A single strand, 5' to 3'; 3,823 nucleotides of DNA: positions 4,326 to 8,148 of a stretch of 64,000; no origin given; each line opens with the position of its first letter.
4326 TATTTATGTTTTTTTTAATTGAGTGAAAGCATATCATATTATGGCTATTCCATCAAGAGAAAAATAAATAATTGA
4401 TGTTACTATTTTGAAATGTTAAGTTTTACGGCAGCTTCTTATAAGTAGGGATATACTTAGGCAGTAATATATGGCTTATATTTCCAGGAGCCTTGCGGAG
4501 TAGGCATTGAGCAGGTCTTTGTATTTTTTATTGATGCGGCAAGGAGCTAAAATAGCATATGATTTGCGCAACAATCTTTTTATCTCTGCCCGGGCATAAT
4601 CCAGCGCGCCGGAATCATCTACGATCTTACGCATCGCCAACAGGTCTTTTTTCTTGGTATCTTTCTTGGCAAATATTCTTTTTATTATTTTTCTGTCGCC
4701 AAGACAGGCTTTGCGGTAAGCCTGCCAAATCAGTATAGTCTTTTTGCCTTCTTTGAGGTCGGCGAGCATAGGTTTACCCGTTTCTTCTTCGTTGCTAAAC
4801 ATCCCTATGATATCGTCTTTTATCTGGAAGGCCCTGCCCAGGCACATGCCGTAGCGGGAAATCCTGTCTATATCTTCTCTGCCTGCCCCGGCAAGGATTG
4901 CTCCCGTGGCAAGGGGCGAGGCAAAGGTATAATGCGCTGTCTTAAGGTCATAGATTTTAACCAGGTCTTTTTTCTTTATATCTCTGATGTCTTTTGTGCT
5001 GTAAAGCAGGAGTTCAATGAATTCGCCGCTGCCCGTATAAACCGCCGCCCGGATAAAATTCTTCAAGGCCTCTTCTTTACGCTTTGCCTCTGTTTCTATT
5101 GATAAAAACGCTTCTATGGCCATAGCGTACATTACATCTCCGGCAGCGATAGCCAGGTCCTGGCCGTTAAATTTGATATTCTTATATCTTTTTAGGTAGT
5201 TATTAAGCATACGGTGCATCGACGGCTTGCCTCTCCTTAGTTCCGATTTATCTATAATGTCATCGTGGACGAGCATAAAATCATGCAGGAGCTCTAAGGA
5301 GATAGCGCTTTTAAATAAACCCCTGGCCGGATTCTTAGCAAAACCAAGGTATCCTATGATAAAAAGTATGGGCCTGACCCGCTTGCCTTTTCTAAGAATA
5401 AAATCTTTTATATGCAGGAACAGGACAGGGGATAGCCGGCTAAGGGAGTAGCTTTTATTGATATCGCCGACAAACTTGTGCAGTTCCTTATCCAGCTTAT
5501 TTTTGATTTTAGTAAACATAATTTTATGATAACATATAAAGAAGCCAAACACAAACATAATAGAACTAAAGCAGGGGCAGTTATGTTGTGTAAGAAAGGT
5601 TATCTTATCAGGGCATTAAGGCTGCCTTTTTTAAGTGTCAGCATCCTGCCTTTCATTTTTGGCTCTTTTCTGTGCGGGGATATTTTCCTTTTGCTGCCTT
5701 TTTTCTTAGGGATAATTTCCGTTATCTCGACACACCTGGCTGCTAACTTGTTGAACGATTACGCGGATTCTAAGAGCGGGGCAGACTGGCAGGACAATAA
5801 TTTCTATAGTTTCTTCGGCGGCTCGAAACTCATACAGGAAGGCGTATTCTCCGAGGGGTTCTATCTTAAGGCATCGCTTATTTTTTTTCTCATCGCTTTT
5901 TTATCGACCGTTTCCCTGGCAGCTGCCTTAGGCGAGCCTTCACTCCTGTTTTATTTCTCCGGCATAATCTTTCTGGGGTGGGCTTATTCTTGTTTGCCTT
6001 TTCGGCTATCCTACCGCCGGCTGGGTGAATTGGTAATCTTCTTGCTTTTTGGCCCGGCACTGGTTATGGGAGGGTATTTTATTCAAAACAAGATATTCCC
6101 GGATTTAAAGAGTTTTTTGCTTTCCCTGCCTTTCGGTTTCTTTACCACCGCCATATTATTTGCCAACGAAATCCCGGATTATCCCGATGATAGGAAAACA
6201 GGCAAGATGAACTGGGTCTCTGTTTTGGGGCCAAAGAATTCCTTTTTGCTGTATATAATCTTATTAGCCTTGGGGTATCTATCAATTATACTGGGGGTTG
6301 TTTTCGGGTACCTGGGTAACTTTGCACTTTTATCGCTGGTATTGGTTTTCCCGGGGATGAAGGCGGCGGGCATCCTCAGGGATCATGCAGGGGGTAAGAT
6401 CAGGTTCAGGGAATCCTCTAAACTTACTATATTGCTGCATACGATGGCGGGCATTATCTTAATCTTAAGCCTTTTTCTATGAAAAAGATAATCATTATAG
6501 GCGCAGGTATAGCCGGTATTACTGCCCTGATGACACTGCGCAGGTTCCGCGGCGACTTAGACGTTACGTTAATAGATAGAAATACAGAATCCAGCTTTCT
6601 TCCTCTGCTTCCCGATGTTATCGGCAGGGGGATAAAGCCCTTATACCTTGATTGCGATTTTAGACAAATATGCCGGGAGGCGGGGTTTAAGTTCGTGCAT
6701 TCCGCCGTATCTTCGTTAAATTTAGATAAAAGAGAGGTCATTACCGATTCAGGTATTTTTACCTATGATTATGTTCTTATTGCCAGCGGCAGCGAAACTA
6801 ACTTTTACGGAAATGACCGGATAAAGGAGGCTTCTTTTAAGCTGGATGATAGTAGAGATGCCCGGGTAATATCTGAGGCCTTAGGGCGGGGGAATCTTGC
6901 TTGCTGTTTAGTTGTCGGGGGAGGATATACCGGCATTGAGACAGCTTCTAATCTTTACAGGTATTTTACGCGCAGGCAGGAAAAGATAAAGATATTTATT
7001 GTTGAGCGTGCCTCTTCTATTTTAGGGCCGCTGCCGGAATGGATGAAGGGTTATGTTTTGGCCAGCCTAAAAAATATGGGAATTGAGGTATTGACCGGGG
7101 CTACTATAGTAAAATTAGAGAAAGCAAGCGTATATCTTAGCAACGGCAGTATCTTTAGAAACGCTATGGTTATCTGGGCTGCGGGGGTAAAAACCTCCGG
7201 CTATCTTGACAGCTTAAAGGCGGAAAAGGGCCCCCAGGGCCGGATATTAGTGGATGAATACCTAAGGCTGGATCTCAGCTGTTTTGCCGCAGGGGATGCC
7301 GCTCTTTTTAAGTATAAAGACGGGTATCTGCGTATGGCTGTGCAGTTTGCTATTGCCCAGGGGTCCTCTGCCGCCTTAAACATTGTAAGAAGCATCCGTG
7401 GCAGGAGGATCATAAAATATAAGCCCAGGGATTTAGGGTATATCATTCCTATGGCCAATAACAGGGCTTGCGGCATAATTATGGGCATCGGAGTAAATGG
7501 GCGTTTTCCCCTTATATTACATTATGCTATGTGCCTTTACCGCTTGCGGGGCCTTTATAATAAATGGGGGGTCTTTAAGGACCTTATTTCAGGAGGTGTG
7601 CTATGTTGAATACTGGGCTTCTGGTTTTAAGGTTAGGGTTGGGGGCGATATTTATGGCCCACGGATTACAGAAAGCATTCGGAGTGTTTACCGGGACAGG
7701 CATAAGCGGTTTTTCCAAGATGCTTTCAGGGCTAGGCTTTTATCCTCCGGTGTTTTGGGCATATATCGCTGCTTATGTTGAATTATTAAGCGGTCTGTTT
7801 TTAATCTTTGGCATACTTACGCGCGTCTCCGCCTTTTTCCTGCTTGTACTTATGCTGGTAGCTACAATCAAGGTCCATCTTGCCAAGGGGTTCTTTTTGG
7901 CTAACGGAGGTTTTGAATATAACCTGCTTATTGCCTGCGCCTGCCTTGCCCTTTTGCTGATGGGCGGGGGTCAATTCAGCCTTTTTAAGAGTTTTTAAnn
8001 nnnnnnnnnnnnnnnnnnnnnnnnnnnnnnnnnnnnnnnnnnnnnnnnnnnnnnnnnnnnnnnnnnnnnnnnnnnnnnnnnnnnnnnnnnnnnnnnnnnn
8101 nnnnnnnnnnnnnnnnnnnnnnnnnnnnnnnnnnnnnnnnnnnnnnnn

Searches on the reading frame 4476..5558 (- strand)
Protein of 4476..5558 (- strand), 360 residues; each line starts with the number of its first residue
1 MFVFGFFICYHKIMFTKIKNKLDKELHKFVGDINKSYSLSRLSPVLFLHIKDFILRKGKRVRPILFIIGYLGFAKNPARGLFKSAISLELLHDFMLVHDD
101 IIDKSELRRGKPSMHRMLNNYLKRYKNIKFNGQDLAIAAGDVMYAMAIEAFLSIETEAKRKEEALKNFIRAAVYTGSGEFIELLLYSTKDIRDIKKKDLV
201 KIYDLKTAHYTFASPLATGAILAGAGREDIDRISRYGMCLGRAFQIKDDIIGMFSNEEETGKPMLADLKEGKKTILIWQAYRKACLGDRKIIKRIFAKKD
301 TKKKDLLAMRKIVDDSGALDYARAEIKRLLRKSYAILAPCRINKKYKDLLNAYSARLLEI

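Call 42: search_protein_families(library=pfam, proteins=[window:4476-5558:-], max_evalue=0.000001)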
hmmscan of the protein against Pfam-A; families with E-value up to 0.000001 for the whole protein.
window:4476-5558:- (360 aa): 1 family
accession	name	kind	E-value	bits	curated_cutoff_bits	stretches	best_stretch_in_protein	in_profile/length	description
PF00348.22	polyprenyl_synt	-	5e-53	180.3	27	1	52-307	10-245/251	Polyprenyl synthetase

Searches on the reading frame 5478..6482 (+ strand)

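Call 42: search_protein_families(library=pfam, proteins=[window:5478-6482:+], max_evalue=0.000001)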
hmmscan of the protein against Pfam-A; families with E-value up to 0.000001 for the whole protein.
window:5478-6482:+ (334 aa): 1 family
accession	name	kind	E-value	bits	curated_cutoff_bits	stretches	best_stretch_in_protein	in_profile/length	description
PF01040.23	UbiA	-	4.1e-26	92.2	34.2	1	56-292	2-222/250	UbiA prenyltransferase family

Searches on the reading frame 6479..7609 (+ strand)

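Call 42: search_protein_families(library=pfam, proteins=[window:6479-7609:+], max_evalue=0.000001)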
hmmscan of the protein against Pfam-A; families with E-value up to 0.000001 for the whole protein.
window:6479-7609:+ (376 aa): 3 families
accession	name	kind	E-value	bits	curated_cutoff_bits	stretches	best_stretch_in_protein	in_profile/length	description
PF07992.20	Pyr_redox_2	-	1.2e-37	130.3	26.1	1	3-295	2-291/291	Pyridine nucleotide-disulphide oxidoreductase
PF00070.33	Pyr_redox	-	2.9e-14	53.8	22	1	144-216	3-69/82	Pyridine nucleotide-disulphide oxidoreductase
PF01266.30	DAO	-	7.7e-11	42.5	27.9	0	3-36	1-32/353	FAD dependent oxidoreductase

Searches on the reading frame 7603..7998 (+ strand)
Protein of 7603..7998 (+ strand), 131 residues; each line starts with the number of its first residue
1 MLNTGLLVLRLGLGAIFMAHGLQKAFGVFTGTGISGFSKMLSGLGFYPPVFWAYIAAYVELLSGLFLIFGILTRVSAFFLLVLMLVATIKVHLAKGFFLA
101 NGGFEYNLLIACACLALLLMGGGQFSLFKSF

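Call 42: search_protein_families(library=pfam, proteins=[window:7603-7998:+], max_evalue=0.000001)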
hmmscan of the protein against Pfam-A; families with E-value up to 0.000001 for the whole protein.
window:7603-7998:+ (131 aa): 1 family
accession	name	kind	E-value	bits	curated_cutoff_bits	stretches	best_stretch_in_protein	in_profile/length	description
PF07681.17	DoxX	-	6.9e-23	81.5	23.6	1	5-92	1-84/85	DoxX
